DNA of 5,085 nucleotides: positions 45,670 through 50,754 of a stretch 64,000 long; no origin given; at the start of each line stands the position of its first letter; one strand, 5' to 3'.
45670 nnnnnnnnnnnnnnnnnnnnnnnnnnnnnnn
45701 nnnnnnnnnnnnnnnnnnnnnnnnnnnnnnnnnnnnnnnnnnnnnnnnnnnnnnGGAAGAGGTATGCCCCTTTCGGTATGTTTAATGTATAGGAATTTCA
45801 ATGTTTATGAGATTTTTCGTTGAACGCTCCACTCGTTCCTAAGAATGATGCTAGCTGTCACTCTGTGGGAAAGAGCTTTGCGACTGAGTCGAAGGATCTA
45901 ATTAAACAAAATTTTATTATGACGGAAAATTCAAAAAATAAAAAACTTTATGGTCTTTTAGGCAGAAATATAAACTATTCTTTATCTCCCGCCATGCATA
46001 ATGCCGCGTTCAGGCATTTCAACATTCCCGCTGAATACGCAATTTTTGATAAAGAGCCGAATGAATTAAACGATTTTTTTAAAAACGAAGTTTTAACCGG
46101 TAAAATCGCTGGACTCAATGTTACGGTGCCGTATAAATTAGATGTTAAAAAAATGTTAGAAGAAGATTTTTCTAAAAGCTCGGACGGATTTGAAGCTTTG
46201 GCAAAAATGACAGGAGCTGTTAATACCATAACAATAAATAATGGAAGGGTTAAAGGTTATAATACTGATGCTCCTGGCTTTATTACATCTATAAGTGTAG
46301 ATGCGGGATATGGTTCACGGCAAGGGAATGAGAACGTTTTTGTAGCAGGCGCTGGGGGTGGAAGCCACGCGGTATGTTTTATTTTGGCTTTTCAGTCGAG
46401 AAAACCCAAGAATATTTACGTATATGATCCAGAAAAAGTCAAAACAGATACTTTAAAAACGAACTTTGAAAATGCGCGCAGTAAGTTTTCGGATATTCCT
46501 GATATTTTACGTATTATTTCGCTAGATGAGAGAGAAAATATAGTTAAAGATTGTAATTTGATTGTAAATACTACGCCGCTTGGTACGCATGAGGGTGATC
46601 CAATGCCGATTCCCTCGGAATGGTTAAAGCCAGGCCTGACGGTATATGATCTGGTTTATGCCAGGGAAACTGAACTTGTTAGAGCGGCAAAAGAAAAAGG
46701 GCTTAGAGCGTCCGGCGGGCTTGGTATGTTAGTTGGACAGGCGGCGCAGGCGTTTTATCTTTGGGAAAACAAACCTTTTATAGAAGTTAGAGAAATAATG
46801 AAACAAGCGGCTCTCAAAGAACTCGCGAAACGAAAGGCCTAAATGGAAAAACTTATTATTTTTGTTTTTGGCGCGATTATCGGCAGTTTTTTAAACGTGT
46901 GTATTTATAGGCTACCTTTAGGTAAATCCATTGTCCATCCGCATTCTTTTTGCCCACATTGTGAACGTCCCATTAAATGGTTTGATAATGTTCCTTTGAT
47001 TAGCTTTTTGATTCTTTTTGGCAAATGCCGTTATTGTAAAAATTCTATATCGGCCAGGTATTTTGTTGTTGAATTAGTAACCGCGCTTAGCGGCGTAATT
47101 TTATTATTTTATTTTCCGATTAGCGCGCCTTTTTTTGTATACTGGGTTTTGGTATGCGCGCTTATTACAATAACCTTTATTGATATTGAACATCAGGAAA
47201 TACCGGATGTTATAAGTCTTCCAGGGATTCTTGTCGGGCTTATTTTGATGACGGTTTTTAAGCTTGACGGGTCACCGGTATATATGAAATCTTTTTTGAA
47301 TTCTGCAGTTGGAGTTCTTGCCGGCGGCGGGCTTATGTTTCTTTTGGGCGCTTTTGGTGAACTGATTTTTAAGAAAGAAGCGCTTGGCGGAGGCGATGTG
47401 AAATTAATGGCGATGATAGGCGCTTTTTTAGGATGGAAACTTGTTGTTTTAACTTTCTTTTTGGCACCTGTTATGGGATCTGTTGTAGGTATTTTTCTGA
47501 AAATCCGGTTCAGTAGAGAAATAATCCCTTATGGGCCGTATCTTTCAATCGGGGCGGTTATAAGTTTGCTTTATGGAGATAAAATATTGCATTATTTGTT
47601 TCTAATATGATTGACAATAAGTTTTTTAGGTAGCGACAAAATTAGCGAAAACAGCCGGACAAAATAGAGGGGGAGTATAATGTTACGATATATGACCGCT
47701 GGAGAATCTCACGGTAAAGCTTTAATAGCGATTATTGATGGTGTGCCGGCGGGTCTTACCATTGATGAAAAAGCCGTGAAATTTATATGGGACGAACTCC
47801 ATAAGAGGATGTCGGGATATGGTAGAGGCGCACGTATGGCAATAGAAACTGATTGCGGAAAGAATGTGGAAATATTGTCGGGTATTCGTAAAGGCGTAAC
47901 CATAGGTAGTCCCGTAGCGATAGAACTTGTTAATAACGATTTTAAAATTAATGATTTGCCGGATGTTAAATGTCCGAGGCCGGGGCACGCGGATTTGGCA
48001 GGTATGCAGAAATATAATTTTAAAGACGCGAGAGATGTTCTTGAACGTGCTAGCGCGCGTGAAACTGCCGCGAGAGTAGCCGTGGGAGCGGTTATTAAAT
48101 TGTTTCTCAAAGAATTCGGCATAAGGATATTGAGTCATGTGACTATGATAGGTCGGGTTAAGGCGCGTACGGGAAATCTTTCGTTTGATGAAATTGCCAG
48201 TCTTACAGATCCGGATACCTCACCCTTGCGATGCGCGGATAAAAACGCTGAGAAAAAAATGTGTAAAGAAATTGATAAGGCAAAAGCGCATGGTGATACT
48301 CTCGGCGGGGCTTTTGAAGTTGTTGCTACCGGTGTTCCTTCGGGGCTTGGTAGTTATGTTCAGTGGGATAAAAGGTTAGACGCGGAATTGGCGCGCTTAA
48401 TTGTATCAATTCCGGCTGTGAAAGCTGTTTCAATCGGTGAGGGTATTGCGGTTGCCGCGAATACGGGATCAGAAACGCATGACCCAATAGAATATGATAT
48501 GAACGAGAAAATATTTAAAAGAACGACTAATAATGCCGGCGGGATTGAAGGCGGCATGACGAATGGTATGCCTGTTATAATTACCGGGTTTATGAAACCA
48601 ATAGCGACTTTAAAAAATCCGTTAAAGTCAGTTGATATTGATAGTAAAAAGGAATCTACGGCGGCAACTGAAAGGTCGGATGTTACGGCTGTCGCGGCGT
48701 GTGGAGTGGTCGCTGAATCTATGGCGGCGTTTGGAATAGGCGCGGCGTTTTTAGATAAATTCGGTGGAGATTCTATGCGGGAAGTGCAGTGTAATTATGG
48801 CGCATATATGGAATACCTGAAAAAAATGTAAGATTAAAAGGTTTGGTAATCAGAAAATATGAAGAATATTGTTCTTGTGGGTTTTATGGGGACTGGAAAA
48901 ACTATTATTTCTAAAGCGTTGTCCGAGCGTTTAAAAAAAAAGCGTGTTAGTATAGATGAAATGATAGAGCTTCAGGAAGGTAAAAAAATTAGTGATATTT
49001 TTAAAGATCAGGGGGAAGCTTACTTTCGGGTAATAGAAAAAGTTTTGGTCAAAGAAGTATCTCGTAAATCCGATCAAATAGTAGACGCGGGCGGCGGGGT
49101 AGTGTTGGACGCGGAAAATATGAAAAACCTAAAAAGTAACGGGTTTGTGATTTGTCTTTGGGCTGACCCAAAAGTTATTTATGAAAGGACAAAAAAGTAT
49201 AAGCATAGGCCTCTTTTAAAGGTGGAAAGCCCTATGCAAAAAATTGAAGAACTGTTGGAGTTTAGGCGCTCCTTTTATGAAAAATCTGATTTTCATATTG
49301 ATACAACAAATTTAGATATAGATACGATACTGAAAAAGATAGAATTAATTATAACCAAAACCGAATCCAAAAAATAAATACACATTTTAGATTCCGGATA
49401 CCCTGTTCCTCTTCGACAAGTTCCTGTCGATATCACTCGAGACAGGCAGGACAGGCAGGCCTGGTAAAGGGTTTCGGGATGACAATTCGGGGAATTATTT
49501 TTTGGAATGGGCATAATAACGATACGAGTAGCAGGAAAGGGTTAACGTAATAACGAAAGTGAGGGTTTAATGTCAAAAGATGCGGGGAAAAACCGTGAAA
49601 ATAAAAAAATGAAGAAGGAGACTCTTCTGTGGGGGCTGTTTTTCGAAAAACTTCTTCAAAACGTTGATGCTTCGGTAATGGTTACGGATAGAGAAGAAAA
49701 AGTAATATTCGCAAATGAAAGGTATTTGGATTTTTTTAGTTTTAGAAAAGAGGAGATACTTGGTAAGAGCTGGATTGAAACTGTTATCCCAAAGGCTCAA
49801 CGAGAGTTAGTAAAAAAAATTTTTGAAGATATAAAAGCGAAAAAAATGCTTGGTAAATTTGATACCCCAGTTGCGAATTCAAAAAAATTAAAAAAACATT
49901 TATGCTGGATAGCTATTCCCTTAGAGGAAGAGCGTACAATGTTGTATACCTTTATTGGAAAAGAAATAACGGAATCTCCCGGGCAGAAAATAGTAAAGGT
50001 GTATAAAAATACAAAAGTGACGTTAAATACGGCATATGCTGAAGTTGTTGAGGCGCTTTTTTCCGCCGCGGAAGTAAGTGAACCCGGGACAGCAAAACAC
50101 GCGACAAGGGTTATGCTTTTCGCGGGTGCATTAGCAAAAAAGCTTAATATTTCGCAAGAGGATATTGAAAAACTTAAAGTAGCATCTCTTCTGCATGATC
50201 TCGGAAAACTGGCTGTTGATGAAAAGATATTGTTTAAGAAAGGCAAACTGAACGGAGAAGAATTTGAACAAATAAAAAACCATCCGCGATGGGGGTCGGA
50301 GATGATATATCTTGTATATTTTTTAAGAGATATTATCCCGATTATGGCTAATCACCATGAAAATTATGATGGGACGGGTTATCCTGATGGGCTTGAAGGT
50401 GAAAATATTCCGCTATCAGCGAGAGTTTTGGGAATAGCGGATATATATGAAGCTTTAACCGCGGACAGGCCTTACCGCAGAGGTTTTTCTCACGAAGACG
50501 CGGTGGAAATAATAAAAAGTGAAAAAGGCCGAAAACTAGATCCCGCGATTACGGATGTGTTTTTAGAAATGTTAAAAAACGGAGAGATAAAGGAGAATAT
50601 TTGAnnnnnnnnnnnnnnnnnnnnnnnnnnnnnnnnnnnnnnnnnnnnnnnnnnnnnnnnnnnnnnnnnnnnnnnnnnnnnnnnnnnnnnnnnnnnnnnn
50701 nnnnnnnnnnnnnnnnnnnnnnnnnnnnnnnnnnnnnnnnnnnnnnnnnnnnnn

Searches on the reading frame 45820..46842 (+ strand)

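Call 77: search_protein_families(library=pfam, proteins=[window:45820-46842:+], max_evalue=0.00001)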
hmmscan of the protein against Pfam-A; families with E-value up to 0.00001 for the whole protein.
window:45820-46842:+ (340 aa): 1 family
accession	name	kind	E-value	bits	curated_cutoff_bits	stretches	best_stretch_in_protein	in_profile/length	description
PF08501.16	Shikimate_dh_N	-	1.3e-19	70.7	27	1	46-137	1-83/83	Shikimate dehydrogenase substrate binding domain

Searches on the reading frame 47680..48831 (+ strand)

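Call 77: search_protein_families(library=pfam, proteins=[window:47680-48831:+], max_evalue=0.00001)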
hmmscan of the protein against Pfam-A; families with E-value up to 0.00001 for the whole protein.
window:47680-48831:+ (383 aa): 1 family
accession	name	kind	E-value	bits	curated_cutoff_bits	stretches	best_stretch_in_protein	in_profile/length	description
PF01264.26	Chorismate_synt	-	1.2e-108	363.2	27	1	2-357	1-326/327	Chorismate synthase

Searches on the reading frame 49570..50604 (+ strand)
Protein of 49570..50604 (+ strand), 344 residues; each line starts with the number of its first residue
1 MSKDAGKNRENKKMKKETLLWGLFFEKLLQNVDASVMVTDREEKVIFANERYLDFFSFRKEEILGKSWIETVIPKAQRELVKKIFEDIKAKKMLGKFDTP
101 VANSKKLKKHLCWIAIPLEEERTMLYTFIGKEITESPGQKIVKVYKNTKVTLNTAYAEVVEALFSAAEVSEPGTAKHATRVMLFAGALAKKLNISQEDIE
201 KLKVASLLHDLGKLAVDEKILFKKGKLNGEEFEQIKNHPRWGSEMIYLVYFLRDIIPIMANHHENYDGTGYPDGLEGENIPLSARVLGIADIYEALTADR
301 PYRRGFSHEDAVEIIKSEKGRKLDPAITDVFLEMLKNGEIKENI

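Call 77: search_protein_families(library=pfam, proteins=[window:49570-50604:+], max_evalue=0.00001)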
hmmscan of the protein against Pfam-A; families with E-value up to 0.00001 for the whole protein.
window:49570-50604:+ (344 aa): 3 families
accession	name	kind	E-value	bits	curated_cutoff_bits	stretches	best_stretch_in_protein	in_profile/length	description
PF13487.12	HD_5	-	5.3e-38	130.9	27.2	1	167-327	7-170/170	HD domain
PF01966.28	HD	-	7.5e-21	75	22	1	175-295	2-115/116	HD domain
PF00989.32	PAS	-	2e-08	34.6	22.6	1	24-93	2-71/113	PAS fold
